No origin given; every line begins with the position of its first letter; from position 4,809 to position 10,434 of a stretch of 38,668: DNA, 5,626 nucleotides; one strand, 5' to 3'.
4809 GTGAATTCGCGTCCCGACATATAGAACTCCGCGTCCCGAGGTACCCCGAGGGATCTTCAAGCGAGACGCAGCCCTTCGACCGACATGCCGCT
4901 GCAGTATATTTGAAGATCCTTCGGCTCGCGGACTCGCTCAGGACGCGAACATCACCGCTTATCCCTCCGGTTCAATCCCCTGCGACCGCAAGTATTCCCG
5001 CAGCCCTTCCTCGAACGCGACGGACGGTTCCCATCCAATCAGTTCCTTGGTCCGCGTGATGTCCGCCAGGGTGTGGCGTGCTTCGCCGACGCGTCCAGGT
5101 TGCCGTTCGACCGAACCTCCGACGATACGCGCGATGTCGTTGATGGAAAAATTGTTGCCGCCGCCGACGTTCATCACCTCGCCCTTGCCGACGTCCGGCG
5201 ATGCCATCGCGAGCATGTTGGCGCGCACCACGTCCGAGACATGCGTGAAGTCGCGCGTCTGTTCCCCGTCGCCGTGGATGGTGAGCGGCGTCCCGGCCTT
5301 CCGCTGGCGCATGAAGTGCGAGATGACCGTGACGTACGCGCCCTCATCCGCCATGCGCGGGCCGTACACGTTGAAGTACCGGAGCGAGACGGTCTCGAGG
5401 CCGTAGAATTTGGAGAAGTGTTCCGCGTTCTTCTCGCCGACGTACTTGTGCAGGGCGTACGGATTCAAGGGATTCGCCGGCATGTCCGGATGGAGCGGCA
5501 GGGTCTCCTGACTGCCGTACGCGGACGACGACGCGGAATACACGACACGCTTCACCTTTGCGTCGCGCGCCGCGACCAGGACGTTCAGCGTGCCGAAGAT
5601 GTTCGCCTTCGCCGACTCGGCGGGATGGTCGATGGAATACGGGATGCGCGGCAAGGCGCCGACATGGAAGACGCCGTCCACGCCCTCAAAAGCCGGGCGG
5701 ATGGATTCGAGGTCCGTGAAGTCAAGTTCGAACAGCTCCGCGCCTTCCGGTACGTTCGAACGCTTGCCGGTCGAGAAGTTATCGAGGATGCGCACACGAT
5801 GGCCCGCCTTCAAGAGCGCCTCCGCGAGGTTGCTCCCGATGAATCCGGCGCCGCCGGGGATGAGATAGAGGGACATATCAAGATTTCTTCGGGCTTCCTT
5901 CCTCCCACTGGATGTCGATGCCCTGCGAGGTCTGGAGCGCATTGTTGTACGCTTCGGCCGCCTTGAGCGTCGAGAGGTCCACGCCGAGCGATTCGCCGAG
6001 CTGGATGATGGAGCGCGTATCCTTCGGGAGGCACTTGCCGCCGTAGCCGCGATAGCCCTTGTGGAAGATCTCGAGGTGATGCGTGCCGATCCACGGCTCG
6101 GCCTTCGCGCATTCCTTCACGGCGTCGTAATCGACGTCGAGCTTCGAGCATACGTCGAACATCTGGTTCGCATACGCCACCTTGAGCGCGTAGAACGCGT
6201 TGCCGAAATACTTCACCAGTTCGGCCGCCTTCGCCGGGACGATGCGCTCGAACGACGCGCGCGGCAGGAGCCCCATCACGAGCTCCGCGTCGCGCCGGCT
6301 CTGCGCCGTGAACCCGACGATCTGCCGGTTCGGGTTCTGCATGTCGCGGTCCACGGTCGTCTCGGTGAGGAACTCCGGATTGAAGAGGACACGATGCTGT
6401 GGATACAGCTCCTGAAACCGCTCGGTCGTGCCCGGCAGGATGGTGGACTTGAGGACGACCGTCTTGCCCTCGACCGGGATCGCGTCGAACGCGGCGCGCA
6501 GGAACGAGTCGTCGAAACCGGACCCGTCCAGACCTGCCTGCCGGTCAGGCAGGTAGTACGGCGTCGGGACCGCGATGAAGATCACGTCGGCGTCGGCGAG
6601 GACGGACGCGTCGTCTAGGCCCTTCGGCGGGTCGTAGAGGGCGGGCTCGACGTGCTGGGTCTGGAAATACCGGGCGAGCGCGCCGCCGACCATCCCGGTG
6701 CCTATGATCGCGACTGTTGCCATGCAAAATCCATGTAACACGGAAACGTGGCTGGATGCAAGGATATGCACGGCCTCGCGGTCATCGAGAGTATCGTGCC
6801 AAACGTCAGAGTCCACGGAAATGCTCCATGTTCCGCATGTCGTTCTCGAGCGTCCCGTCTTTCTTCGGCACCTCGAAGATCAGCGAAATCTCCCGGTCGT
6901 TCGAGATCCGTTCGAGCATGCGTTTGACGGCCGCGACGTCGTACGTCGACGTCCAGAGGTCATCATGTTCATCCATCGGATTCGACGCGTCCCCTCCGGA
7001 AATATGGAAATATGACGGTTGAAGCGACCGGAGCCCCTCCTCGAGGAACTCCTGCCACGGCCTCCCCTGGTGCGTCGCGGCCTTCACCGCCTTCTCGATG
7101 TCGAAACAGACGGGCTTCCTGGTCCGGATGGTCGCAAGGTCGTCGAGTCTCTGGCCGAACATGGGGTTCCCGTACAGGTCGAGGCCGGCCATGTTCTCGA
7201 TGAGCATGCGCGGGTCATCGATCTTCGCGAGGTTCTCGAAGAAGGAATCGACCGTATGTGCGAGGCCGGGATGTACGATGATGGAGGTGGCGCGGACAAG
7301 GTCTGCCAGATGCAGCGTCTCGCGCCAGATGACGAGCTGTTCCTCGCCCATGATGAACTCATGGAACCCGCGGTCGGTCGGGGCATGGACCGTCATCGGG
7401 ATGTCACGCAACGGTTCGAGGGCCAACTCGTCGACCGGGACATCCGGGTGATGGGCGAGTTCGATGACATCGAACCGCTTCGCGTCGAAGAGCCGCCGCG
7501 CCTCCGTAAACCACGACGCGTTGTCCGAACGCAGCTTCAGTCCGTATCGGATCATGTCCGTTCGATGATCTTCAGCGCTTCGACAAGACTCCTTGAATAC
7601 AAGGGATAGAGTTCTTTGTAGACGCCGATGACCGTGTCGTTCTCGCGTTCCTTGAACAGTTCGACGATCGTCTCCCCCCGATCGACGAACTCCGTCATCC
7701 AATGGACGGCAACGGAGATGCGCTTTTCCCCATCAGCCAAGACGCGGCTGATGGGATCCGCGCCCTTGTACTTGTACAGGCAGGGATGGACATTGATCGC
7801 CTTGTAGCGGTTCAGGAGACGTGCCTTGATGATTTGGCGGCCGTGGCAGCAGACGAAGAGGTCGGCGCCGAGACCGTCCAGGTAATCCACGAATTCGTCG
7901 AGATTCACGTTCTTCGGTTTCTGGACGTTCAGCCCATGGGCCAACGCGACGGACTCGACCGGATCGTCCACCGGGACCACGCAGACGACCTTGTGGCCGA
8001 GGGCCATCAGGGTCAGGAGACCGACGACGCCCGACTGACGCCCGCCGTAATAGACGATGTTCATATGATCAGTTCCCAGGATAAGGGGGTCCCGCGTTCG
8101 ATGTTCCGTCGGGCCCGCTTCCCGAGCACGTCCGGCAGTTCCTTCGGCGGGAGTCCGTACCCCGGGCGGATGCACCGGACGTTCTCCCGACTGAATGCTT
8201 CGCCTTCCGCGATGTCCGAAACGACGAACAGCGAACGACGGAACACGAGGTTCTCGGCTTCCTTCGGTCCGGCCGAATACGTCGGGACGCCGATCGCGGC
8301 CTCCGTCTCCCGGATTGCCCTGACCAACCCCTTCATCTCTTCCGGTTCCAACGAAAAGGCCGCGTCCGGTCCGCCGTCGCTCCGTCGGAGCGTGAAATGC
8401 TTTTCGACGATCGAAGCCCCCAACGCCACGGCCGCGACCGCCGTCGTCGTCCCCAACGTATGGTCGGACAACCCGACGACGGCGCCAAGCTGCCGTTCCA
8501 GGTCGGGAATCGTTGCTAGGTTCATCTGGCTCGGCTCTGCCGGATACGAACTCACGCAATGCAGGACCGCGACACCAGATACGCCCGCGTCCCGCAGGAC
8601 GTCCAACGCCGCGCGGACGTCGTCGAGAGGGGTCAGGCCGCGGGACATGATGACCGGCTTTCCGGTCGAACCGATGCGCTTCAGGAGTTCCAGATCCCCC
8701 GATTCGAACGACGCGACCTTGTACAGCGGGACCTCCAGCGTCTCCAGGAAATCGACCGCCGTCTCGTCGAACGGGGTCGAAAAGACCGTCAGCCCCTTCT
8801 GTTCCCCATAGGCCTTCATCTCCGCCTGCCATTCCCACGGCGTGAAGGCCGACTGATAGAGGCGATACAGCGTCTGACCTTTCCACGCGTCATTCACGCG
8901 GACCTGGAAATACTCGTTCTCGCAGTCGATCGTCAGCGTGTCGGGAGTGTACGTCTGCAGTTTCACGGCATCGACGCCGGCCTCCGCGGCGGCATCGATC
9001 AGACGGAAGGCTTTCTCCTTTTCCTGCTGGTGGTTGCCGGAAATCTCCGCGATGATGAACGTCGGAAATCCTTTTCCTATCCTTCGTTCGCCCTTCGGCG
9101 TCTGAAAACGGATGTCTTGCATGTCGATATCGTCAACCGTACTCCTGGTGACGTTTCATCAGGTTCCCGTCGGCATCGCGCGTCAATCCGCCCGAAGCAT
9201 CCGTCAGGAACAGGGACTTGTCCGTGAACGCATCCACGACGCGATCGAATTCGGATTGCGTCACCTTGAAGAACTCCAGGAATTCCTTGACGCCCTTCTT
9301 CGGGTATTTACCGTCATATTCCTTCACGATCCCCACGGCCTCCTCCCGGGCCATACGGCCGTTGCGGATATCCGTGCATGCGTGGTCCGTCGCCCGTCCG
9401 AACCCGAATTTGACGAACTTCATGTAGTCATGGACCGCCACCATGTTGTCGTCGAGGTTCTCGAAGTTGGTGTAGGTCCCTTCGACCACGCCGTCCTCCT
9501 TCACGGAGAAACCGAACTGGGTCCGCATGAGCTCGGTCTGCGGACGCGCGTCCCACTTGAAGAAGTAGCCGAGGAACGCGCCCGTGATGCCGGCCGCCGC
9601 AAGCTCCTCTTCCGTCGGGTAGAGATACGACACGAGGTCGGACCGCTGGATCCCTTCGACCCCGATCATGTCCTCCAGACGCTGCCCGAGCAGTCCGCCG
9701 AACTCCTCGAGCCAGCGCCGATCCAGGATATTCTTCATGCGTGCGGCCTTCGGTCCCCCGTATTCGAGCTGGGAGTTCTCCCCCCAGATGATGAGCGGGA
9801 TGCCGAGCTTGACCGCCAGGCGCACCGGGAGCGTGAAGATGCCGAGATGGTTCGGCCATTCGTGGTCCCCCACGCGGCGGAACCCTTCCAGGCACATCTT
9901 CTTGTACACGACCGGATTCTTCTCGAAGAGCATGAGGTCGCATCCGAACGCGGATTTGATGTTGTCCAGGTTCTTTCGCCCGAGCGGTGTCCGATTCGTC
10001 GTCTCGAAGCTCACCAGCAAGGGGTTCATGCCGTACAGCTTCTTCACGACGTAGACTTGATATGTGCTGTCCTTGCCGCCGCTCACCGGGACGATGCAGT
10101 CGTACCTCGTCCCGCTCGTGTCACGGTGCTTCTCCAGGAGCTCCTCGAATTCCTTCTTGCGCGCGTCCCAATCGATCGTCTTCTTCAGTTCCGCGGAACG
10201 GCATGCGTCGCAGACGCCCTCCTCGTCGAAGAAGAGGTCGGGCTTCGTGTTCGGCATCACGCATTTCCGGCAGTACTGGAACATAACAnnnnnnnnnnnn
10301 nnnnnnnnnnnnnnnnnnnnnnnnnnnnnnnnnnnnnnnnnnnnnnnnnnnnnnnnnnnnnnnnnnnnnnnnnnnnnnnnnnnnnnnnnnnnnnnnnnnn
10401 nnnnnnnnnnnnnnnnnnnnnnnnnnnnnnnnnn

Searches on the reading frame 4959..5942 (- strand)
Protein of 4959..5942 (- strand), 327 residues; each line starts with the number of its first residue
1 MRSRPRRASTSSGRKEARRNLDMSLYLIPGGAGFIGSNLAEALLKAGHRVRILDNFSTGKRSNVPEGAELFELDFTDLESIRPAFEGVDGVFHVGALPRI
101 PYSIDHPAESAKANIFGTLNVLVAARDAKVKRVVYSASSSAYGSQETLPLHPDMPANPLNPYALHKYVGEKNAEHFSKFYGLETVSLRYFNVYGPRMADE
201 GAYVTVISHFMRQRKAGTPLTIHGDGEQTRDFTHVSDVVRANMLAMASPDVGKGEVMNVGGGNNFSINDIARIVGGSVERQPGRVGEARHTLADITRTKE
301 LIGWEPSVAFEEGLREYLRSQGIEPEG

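Call 40: search_protein_families(library=pfam, proteins=[window:4959-5942:-], max_evalue=0.001)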
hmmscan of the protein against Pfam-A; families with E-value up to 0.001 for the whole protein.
window:4959-5942:- (327 aa): 8 families
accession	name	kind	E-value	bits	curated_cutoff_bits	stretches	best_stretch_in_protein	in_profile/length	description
PF01370.27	Epimerase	-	1.6e-60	205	20.9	1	27-260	2-240/240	NAD dependent epimerase/dehydratase family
PF16363.11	GDP_Man_Dehyd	-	5.2e-52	177.8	27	1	27-316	1-331/332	GDP-mannose 4,6 dehydratase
PF01073.25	3Beta_HSD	-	6.2e-20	71.8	22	1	28-247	2-230/280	3-beta hydroxysteroid dehydrogenase/isomerase family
PF02719.21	Polysacc_synt_2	-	6.6e-16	58.8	20.2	1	27-274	2-243/293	Polysaccharide biosynthesis protein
PF13460.12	NAD_binding_10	-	1.8e-12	47.9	27.2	1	30-164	1-122/184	NAD(P)H-binding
PF05368.20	NmrA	-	4.8e-11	43.2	27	1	27-138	6-107/298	NmrA-like family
PF04321.23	RmlD_sub_bind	-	4.5e-09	36.2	27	1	27-272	4-225/287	RmlD substrate binding domain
PF07993.18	NAD_binding_4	-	2.9e-06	27.1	20.1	0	83-194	84-209/258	Male sterility protein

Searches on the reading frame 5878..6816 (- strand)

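Call 9: search_protein_families(library=pfam, proteins=[window:5878-6816:-], max_evalue=0.001)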
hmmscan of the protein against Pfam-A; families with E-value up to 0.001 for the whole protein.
window:5878-6816:- (312 aa): 2 families
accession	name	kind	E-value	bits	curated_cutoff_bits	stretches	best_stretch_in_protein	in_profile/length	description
PF00984.24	UDPG_MGDP_dh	-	1.3e-22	80.1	25.4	1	197-292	2-93/94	UDP-glucose/GDP-mannose dehydrogenase family, central domain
PF03721.20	UDPG_MGDP_dh_N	-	3.3e-16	59.8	27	1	72-175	73-181/187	UDP-glucose/GDP-mannose dehydrogenase family, NAD binding domain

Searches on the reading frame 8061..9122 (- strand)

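Call 9: search_protein_families(library=pfam, proteins=[window:8061-9122:-], max_evalue=0.001)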
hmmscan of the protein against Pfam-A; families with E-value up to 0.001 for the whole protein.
window:8061-9122:- (353 aa): 2 families
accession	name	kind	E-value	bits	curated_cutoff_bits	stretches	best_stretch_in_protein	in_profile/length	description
PF03102.20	NeuB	-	3.6e-84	282.4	22.1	1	41-279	1-238/241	NeuB family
PF08666.17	SAF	-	1.2e-12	48.6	21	1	295-351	1-61/63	SAF domain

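Call 47: search_protein_families(library=ncbifam, proteins=[window:8061-9122:-], max_evalue=0.00001)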
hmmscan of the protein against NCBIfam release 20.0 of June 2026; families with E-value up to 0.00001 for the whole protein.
window:8061-9122:- (353 aa): 2 families
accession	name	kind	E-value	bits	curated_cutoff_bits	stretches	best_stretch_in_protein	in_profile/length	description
TIGR03586.1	PseI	equivalog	1.4e-135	451.7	340.25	1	21-347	2-327/327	pseudaminic acid synthase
TIGR03569.1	NeuB_NnaB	equivalog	1.2e-89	300.6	399.65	1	21-345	1-327/329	N-acetylneuraminate synthase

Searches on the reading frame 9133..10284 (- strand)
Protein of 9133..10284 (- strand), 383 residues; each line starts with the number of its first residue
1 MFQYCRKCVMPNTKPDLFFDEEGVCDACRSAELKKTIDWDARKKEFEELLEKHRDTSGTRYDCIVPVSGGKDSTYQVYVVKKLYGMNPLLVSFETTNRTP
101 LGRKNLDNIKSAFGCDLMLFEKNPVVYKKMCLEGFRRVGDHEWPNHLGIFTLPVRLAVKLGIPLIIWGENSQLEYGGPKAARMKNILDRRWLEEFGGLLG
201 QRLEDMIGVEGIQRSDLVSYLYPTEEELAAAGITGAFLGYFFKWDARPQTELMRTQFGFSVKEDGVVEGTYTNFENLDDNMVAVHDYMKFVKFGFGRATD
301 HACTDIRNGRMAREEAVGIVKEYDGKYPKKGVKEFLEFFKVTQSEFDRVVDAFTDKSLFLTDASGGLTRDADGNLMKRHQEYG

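Call 9: search_protein_families(library=pfam, proteins=[window:9133-10284:-], max_evalue=0.001)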
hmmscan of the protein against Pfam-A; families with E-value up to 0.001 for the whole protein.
window:9133-10284:- (383 aa): 0 families

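Call 47: search_protein_families(library=ncbifam, proteins=[window:9133-10284:-], max_evalue=0.00001)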
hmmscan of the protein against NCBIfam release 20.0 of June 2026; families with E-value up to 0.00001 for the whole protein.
window:9133-10284:- (383 aa): 1 family
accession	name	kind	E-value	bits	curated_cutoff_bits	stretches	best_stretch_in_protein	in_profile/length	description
TIGR03573.1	WbuX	subfamily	3.2e-117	391.8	203.2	1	3-350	2-343/344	N-acetyl sugar amidotransferase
